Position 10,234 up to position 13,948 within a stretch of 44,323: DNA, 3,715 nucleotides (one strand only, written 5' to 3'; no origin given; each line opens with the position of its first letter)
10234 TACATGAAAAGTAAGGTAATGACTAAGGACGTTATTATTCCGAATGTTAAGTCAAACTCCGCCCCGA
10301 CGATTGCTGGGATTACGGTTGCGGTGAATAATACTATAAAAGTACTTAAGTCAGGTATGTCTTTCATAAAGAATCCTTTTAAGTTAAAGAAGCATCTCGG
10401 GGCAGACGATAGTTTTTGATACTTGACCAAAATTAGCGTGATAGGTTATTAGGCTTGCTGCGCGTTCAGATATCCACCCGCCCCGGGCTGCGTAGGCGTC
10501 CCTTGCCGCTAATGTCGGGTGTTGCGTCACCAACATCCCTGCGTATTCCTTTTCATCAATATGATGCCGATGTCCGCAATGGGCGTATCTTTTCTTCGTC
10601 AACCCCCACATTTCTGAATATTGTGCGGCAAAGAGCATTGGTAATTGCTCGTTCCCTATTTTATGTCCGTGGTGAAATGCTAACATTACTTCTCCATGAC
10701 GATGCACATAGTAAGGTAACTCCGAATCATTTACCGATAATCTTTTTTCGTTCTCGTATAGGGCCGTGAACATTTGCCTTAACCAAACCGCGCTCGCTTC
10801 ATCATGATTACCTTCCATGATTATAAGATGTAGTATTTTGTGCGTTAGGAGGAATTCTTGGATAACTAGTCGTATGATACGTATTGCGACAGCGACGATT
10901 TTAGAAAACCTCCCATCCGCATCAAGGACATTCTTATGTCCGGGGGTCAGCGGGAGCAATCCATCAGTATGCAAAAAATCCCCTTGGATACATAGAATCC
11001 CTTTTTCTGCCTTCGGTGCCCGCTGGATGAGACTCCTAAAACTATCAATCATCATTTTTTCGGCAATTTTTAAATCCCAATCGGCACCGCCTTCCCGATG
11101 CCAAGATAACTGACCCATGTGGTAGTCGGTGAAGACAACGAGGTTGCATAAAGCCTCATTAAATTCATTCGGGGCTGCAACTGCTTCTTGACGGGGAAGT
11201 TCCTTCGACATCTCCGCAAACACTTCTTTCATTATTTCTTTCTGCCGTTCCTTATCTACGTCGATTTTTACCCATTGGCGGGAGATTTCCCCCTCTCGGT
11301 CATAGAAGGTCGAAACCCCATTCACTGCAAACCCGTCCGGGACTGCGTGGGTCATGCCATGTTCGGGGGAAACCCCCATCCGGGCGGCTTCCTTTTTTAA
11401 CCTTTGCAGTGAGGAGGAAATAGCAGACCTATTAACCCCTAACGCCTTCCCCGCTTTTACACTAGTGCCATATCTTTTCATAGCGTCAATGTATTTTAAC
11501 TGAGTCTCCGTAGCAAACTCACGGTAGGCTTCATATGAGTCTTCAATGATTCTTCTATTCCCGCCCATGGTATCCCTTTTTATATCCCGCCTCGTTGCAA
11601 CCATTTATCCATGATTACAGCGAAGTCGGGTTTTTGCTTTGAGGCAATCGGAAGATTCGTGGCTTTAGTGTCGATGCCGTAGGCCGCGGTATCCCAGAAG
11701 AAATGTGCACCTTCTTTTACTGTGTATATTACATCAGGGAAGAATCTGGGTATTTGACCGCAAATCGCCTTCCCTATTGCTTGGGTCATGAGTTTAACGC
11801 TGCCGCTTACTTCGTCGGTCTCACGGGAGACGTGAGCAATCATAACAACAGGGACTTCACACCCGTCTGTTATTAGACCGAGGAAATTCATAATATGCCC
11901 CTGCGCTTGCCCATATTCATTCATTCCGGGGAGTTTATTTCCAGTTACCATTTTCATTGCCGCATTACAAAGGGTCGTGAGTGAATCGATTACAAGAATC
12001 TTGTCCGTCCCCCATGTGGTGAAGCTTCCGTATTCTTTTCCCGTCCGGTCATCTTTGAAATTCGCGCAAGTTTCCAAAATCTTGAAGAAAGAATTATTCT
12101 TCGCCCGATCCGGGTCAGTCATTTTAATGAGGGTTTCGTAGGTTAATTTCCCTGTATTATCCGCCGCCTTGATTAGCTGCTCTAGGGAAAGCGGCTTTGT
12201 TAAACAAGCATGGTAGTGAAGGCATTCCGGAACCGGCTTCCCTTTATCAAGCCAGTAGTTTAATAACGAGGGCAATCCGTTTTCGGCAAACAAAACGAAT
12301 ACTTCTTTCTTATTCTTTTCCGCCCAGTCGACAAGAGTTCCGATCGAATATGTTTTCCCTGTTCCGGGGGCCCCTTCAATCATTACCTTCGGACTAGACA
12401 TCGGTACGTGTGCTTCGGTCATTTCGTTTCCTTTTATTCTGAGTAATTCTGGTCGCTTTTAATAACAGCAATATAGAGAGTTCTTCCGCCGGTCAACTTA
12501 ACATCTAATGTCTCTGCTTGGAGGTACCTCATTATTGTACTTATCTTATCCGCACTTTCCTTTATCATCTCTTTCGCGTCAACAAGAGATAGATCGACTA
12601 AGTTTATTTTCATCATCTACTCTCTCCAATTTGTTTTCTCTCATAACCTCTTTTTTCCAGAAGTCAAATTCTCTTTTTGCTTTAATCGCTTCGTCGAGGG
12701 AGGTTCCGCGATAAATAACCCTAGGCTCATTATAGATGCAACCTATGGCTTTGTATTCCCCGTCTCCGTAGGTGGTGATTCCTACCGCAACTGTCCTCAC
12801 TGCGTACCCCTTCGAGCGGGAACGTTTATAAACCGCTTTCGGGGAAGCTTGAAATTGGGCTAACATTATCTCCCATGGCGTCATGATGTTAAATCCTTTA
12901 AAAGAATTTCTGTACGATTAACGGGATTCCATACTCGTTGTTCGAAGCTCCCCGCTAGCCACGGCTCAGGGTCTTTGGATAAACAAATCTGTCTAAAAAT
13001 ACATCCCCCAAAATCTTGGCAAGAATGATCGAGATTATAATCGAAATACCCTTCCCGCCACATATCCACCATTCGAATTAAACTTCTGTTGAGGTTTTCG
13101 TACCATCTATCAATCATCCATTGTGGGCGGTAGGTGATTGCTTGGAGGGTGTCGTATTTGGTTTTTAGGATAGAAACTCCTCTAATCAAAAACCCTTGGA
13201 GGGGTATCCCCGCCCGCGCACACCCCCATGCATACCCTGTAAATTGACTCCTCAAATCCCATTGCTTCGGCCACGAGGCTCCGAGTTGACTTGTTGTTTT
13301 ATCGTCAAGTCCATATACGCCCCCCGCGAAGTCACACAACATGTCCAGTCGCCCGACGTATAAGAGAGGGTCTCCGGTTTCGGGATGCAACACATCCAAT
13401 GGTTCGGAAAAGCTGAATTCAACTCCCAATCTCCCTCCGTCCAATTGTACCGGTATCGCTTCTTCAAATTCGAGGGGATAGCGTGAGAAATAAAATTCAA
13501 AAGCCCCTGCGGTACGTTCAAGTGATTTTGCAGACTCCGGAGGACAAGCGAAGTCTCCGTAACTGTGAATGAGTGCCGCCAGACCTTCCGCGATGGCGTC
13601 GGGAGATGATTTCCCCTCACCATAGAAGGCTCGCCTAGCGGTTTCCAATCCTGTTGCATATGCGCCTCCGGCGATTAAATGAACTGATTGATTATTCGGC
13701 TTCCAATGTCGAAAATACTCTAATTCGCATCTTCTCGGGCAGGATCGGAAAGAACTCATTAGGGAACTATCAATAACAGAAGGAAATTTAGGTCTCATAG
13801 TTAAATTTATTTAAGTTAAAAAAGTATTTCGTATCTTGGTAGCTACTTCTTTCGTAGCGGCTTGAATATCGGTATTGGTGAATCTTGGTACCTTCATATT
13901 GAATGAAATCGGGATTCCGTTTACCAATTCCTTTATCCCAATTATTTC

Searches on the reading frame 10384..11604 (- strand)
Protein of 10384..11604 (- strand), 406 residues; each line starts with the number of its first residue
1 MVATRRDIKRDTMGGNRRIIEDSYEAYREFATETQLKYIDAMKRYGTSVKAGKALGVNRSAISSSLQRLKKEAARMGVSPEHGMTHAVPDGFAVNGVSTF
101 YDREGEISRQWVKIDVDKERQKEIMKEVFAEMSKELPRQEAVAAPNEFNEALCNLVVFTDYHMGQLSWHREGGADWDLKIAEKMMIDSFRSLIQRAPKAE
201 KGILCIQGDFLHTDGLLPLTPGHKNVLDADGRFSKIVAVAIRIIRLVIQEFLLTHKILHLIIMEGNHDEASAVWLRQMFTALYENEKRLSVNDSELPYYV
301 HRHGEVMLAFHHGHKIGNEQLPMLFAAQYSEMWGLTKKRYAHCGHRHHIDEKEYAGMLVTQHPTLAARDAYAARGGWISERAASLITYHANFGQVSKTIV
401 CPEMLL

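Call 11: search_protein_families(library=pfam, proteins=[window:10384-11604:-], max_evalue=0.01)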
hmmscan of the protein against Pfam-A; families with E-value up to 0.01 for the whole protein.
window:10384-11604:- (406 aa): 1 family
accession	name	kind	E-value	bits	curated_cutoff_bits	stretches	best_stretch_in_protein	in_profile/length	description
PF00126.33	HTH_1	-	0.00066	20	26.6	1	35-72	3-40/60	Bacterial regulatory helix-turn-helix protein, lysR family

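Call 36: search_protein_families(library=phrogs, proteins=[window:10384-11604:-], max_evalue=0.001)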
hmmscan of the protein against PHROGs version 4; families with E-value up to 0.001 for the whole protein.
window:10384-11604:- (406 aa): 5 families
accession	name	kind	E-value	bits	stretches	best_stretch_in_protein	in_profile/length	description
phrog_704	-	DNA, RNA and nucleotide metabolism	6.2e-119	398.6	1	32-405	5-389/390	DNA repair exonuclease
phrog_20762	-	unknown function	9.7e-32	110.7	1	291-404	3-117/117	-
phrog_20703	-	unknown function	2.5e-27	97.3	1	66-223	78-234/258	-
phrog_284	-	DNA, RNA and nucleotide metabolism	1.3e-15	58.3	1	56-391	31-383/398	exonuclease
phrog_21891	-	unknown function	6.6e-05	24.6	1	280-389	12-120/130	-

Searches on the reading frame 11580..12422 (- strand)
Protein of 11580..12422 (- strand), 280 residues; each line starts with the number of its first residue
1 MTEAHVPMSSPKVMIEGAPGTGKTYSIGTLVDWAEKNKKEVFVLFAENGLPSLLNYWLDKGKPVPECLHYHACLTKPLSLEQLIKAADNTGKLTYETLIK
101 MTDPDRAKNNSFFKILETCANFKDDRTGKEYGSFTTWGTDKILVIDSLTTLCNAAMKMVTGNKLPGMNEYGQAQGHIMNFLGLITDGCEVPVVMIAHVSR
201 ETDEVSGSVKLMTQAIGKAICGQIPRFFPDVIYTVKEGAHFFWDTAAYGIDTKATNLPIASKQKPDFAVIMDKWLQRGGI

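Call 36: search_protein_families(library=phrogs, proteins=[window:11580-12422:-], max_evalue=0.001)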
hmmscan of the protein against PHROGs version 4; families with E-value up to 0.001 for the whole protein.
window:11580-12422:- (280 aa): 2 families
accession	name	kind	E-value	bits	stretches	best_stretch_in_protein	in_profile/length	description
phrog_124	-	DNA, RNA and nucleotide metabolism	6.5e-18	66.3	1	9-256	42-227/382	Sak4-like ssDNA annealing protein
phrog_2872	-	DNA, RNA and nucleotide metabolism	4.4e-07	30.7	1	138-253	73-184/219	Sak4-like ssDNA annealing protein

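Call 67: search_protein_families(library=pfam, proteins=[window:11580-12422:-], max_evalue=0.01)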
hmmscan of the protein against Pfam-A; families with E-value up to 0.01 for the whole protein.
window:11580-12422:- (280 aa): 3 families
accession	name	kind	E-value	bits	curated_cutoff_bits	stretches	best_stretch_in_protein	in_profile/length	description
PF13479.12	AAA_24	-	8e-07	29.5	27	1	11-219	3-153/195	AAA domain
PF13245.12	AAA_19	-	0.00093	19.8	25.1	1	9-41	10-44/134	AAA domain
PF13604.12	AAA_30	-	0.0022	18.2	27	1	13-44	21-52/191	AAA domain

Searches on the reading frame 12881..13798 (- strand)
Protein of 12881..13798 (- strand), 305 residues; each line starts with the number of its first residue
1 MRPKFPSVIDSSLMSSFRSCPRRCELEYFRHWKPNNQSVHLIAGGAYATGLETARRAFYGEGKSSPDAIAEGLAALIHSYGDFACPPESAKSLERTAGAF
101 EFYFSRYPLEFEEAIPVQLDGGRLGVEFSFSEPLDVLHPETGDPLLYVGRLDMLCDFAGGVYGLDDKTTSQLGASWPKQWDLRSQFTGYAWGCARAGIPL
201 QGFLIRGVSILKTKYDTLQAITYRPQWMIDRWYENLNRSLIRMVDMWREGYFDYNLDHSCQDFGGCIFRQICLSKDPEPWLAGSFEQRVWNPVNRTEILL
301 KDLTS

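Call 36: search_protein_families(library=phrogs, proteins=[window:12881-13798:-], max_evalue=0.001)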
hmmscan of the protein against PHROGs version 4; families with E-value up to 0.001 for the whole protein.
window:12881-13798:- (305 aa): 1 family
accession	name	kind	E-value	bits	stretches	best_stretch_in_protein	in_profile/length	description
phrog_1218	-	DNA, RNA and nucleotide metabolism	1.7e-10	41.7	1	9-203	10-201/364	exonuclease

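Call 67: search_protein_families(library=pfam, proteins=[window:12881-13798:-], max_evalue=0.01)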
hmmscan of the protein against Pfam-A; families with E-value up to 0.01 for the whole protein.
window:12881-13798:- (305 aa): 1 family
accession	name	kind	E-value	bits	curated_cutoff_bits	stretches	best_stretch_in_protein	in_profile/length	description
PF12705.13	PDDEXK_1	-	3.7e-05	24.2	22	1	15-272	8-246/247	PD-(D/E)XK nuclease superfamily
